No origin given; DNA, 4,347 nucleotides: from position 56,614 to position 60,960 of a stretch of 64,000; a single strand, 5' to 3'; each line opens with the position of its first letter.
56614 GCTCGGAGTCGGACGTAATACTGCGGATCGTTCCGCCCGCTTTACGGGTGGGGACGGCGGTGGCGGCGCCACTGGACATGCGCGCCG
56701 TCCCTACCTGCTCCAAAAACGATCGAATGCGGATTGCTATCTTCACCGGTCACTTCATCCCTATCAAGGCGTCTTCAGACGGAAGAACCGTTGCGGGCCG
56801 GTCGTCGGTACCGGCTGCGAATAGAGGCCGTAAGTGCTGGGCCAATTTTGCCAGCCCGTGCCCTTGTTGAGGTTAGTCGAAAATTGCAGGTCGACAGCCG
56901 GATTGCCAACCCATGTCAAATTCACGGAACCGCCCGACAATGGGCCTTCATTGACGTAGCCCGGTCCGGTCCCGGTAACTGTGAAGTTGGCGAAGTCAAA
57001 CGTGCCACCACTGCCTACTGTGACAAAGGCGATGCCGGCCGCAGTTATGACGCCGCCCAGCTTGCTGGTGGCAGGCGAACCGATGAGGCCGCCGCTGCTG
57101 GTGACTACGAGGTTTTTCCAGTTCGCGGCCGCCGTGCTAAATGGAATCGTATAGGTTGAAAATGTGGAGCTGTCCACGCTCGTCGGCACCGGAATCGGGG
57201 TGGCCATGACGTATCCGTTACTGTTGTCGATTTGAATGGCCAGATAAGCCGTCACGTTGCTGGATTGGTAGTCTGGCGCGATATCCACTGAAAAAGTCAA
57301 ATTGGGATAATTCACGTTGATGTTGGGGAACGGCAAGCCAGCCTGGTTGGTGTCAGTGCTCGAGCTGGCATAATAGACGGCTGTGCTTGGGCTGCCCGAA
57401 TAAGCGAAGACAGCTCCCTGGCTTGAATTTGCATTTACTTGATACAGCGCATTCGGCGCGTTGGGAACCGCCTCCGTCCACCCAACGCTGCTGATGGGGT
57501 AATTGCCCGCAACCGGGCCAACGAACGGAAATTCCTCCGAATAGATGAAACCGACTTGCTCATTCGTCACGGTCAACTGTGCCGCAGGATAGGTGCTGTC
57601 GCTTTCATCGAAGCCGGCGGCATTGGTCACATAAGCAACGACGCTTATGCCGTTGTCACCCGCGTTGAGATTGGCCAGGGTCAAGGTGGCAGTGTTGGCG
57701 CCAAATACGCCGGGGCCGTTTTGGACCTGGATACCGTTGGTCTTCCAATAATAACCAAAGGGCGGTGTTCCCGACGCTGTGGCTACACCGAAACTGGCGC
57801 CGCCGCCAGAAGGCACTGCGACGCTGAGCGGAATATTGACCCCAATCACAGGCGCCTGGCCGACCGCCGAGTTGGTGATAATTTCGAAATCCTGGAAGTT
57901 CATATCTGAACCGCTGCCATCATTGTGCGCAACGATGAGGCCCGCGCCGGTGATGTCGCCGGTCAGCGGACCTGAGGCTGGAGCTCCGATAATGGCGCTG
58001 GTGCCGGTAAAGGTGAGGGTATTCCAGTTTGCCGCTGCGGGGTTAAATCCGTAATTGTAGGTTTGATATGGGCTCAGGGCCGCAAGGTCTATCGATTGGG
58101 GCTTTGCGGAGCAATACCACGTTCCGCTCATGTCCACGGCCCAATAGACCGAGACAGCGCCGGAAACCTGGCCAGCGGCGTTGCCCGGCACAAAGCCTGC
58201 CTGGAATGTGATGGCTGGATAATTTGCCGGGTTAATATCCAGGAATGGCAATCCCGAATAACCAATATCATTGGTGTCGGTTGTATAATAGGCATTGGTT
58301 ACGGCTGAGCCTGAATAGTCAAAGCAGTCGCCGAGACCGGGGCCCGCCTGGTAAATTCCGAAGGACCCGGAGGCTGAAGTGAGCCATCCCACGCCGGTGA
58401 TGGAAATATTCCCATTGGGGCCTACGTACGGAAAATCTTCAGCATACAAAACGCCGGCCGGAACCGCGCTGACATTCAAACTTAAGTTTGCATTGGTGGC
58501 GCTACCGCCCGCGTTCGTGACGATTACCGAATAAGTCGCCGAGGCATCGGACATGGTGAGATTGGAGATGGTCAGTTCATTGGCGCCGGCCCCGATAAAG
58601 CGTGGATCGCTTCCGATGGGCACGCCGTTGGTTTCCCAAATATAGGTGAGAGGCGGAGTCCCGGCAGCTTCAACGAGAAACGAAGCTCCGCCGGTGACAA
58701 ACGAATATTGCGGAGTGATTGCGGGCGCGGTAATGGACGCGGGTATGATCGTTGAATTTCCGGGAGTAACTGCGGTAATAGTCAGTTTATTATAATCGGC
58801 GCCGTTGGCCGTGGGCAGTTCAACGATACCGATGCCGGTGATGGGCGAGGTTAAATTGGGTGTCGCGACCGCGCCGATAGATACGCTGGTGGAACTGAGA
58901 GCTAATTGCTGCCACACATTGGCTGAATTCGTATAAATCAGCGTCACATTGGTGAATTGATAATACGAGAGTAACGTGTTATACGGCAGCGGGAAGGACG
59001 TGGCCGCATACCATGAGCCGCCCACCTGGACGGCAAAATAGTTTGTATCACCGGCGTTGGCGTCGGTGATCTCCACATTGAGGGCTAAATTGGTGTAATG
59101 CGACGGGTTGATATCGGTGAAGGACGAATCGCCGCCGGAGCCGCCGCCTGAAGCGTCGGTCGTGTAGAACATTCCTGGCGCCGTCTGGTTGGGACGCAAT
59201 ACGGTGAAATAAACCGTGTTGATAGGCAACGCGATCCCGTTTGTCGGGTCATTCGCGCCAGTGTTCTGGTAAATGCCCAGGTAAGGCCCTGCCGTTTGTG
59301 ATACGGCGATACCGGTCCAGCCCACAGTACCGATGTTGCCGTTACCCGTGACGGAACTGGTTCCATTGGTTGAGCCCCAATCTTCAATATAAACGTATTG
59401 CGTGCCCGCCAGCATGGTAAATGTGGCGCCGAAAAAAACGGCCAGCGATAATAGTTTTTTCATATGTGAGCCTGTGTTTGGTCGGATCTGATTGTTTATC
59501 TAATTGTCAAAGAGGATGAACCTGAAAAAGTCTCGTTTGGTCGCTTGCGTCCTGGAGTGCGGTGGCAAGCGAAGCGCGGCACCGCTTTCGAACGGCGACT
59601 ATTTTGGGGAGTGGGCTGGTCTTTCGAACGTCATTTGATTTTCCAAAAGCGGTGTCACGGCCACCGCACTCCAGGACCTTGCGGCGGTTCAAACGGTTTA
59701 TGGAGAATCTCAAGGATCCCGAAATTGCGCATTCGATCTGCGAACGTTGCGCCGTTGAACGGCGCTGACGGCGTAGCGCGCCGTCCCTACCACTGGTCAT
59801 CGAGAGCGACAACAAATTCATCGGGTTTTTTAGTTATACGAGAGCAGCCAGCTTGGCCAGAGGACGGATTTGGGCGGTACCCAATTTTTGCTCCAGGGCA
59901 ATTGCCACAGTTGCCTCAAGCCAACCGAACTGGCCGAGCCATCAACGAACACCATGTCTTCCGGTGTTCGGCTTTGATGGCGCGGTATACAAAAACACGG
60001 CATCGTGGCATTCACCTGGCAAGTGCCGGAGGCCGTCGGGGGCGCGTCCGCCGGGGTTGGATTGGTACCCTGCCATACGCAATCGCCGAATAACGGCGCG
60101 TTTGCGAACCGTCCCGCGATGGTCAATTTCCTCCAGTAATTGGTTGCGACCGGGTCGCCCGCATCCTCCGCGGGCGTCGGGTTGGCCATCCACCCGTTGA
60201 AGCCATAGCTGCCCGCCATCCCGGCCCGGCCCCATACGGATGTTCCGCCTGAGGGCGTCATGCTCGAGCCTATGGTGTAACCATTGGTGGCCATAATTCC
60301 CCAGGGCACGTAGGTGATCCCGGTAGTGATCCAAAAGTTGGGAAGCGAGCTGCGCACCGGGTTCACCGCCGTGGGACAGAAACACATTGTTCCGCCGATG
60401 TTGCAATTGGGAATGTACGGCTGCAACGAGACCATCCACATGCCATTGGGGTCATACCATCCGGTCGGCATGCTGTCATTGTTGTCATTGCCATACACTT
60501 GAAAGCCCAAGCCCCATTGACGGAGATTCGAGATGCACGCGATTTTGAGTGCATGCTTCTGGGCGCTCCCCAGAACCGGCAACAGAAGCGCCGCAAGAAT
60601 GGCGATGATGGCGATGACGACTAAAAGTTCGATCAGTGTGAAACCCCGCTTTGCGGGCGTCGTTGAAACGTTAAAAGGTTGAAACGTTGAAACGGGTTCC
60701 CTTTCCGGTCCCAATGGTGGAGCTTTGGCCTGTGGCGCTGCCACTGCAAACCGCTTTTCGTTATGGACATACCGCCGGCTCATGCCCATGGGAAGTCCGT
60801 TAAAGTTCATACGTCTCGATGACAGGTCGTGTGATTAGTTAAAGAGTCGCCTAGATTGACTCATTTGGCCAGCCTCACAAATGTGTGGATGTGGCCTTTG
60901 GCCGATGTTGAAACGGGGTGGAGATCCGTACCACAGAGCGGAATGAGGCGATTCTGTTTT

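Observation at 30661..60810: Recurrent pair of a giant beta-sandwich secreted protein and an H-X9-DG pseudopilin, wired into GH operons and two-component systems: a candidate SusC/D-independent glycan-utilisation architecture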

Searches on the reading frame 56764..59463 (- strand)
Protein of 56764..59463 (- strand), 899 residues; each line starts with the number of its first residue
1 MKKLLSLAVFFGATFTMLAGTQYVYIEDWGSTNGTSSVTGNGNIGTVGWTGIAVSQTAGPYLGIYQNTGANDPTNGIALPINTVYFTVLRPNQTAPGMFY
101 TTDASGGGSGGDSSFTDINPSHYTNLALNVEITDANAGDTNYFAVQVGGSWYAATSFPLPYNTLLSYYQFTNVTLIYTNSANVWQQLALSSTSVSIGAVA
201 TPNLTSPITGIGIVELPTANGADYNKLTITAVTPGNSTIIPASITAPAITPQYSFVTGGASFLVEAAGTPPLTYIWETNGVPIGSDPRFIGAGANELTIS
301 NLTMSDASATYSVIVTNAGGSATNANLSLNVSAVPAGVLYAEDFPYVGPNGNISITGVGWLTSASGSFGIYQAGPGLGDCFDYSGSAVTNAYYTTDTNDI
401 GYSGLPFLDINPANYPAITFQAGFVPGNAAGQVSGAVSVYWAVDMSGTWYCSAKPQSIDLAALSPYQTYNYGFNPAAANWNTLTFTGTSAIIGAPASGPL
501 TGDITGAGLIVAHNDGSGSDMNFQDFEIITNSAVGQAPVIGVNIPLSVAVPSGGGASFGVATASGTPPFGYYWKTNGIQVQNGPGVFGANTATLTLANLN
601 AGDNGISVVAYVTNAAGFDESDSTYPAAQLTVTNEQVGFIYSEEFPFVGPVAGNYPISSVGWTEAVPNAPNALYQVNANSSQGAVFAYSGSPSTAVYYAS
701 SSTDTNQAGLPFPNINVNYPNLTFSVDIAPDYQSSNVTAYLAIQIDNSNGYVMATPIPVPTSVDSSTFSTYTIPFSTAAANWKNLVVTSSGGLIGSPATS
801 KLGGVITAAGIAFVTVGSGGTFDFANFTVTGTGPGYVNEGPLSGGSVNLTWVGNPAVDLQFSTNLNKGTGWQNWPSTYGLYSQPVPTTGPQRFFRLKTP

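Call 3: search_protein_families(library=pfam, proteins=[window:56764-59463:-], max_evalue=0.01)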
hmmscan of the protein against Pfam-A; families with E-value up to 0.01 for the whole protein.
window:56764-59463:- (899 aa): 2 families
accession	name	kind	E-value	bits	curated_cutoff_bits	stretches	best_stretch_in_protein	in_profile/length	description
PF13927.12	Ig_3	-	7.7e-10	39.6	30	1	251-317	11-78/78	Immunoglobulin domain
PF07679.22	I-set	-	1.6e-09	38.1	23.7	1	260-324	18-84/90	Immunoglobulin I-set domain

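Call 5: search_protein_families(library=ncbifam, proteins=[window:56764-59463:-], max_evalue=0.01)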
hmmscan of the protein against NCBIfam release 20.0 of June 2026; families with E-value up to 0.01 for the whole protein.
window:56764-59463:- (899 aa): 0 families

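Call 66: search_solved_structures(query=window:56764-59463:-, max_evalue=1)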
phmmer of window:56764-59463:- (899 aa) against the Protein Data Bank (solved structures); distinct sequences matched with E-value up to 1: 25.
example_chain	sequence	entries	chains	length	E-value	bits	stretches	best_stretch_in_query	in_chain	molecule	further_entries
1cs6_A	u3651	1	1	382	2.1e-05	26.2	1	263-330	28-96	AXONIN-1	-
9ms8_L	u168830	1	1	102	0.0029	19.1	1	258-311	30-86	6H3 Fab light chain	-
2om5_A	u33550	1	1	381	0.0035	18.9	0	265-324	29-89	Contactin 2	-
9ba5_A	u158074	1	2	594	0.0058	18.1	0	265-324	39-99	Contactin-2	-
2v5t_A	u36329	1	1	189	0.011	17.3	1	251-321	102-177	NEURAL CELL ADHESION MOLECULE 2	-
6vo0_L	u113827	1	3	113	0.012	17.1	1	257-312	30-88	43A2 light chain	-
5w5x_L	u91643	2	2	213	0.017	16.6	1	265-323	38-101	3C10 Fab' light chain | 3C10 Fab light chain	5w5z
2wim_A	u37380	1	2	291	0.019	16.4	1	260-321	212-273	NEURAL CELL ADHESION MOLECULE 2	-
5i8o_L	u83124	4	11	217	0.021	16.3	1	237-334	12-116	HMM5 antibody light chain | HMM5 IgE light chain | IgE HMM5 light chain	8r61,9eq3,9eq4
3pxj_A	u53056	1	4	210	0.032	15.7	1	252-332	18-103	Tyrosine-protein phosphatase Lar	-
2z91_B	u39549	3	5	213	0.039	15.4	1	258-313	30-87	Anti-ciguatoxin antibody 10C9 FAB light chain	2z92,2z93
7yoy_J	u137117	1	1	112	0.042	15.3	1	252-314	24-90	3E8 light chain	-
8a0y_A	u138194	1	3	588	0.043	15.3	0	264-324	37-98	Contactin-2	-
2yd1_A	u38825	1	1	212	0.058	14.8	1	256-332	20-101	TYROSINE-PROTEIN PHOSPHATASE LAR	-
6jht_D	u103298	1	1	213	0.059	14.8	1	256-311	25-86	FAB Light Chain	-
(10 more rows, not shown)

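Call 70: find_related_loci(query=window:56764-59463:-, collection=metagenome_contigs, flank=6000)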
Query window:56764-59463:- (899 aa) in metagenome_contigs; peptide patterns used: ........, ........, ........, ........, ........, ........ (x = any residue, [..] = any of these).
55 stretches matched a pattern; 13 encode a relative of the query (tblastn E <= 1e-3); 13 distinct loci.
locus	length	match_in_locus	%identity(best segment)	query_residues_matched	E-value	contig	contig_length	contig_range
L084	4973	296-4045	74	1-896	0e+0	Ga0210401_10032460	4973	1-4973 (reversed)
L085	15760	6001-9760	65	1-896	0e+0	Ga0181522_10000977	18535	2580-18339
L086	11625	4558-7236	60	1-896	0e+0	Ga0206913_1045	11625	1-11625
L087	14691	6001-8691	60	1-896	0e+0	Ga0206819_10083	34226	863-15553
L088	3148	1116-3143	75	16-830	0e+0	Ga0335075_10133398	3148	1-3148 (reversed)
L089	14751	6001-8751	57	1-899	0e+0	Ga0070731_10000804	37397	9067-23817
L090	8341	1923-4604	58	1-896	0e+0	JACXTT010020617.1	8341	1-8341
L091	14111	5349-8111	56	1-899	0e+0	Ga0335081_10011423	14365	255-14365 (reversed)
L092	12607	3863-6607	58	1-899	0e+0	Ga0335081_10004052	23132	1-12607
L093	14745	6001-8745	58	1-899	0e+0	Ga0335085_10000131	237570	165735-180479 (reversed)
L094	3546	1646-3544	54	1-830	0e+0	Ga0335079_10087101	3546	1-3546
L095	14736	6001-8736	55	1-896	0e+0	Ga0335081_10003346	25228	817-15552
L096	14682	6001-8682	63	1-896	0e+0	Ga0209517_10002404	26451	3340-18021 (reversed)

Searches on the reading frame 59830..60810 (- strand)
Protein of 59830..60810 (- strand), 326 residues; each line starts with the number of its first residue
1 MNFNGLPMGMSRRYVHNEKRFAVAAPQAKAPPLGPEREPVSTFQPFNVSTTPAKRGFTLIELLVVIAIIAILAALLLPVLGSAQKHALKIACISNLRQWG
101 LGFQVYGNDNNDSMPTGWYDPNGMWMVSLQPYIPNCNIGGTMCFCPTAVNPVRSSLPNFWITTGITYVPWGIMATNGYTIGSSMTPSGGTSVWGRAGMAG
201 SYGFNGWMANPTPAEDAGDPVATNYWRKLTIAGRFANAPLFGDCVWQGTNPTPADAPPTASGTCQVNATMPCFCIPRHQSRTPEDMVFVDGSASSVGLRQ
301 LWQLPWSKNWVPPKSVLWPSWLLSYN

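Call 3: search_protein_families(library=pfam, proteins=[window:59830-60810:-], max_evalue=0.01)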
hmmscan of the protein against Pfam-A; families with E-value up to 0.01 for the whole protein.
window:59830-60810:- (326 aa): 1 family
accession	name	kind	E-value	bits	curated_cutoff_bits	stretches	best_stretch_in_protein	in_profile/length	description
PF07963.17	N_methyl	-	3.1e-09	36.4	21.2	1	54-77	4-27/27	Prokaryotic N-terminal methylation motif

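Call 5: search_protein_families(library=ncbifam, proteins=[window:59830-60810:-], max_evalue=0.01)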
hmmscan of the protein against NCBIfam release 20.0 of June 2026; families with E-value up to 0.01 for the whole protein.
window:59830-60810:- (326 aa): 14 families
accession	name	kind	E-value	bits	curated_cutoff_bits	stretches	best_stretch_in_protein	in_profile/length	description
TIGR02532.1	IV_pilin_GFxxxE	domain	5.1e-09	35.6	16.3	1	54-77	1-24/24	prepilin-type N-terminal cleavage/methylation domain-containing protein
NF007862.0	PRK10574.1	equivalog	4e-07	30.3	138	1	54-81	4-31/145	prepilin peptidase-dependent pilin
TIGR01708.2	typeII_sec_gspH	equivalog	5.2e-07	29.8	80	1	55-86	2-34/169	type II secretion system minor pseudopilin GspH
NF041775.1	typeIV_PilA_Myxo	equivalog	1.2e-06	28.7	400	1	51-82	7-38/214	type IV pilin protein PilA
TIGR01710.1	typeII_sec_gspG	equivalog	2.2e-06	27.7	88.85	1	55-97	1-43/134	type II secretion system major pseudopilin GspG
NF041013.1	T4P_ComGE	equivalog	8.8e-06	25.7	49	1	55-87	4-36/83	competence type IV pilus minor pilin ComGE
NF040999.1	pilin_ComGC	equivalog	1.4e-05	25.2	75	1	55-86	2-33/84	competence type IV pilus major pilin ComGC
TIGR02596.1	TIGR02596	subfamily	0.0003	20.9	70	1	57-83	1-27/196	Verru_Chthon cassette protein D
NF007800.0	PRK10506.1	equivalog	0.00036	20.4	158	1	53-114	7-68/163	prepilin peptidase-dependent protein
TIGR01707.1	gspI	equivalog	0.002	18.6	44.35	1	56-82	1-27/101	type II secretion system minor pseudopilin GspI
NF040982.1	ComGD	equivalog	0.0034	17.8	70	1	54-83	1-29/139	competence type IV pilus minor pilin ComGD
TIGR02599.1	TIGR02599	subfamily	0.0036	16.6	256.5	1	56-86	1-31/361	Verru_Chthon cassette protein C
NF041002.1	pilin_ComGF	equivalog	0.006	16.8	80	1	55-87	2-34/139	competence type IV pilus minor pilin ComGF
TIGR01711.1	gspJ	equivalog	0.0063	16.3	64.85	1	55-82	1-28/192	type II secretion system minor pseudopilin GspJ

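Call 89: search_protein_families(library=ncbifam, proteins=[window:59830-60660:-], max_evalue=10)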
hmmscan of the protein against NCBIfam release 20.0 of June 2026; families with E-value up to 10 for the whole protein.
window:59830-60660:- (276 aa): 17 families
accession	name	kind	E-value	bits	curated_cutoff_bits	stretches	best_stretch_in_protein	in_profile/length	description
TIGR02532.1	IV_pilin_GFxxxE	domain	4.1e-09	35.9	16.3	1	4-27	1-24/24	prepilin-type N-terminal cleavage/methylation domain-containing protein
NF007862.0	PRK10574.1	equivalog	4.1e-07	30.2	138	1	4-31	4-31/145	prepilin peptidase-dependent pilin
TIGR01708.2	typeII_sec_gspH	equivalog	4.2e-07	30.1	80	1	5-36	2-34/169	type II secretion system minor pseudopilin GspH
TIGR01710.1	typeII_sec_gspG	equivalog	1.7e-06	28.1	88.85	1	5-47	1-43/134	type II secretion system major pseudopilin GspG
NF041775.1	typeIV_PilA_Myxo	equivalog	1.9e-06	28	400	1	2-32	8-38/214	type IV pilin protein PilA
NF041013.1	T4P_ComGE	equivalog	7e-06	26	49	1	5-37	4-36/83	competence type IV pilus minor pilin ComGE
NF040999.1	pilin_ComGC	equivalog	1.1e-05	25.5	75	1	5-36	2-33/84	competence type IV pilus major pilin ComGC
TIGR02596.1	TIGR02596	subfamily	0.00024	21.2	70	1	7-33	1-27/196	Verru_Chthon cassette protein D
NF007800.0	PRK10506.1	equivalog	0.00041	20.2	158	1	4-65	8-69/163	prepilin peptidase-dependent protein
TIGR01707.1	gspI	equivalog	0.0015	19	44.35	1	6-32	1-27/101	type II secretion system minor pseudopilin GspI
NF040982.1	ComGD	equivalog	0.0027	18.1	70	1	4-33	1-29/139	competence type IV pilus minor pilin ComGD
TIGR02599.1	TIGR02599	subfamily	0.0029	16.9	256.5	1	6-36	1-31/361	Verru_Chthon cassette protein C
TIGR01711.1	gspJ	equivalog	0.0046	16.8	64.85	1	5-32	1-28/192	type II secretion system minor pseudopilin GspJ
NF041002.1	pilin_ComGF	equivalog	0.0048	17.1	80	1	5-37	2-34/139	competence type IV pilus minor pilin ComGF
NF047828.1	T3SSXpsI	equivalog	0.015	15.4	150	1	4-35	1-32/132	type II secretion system protein XpsI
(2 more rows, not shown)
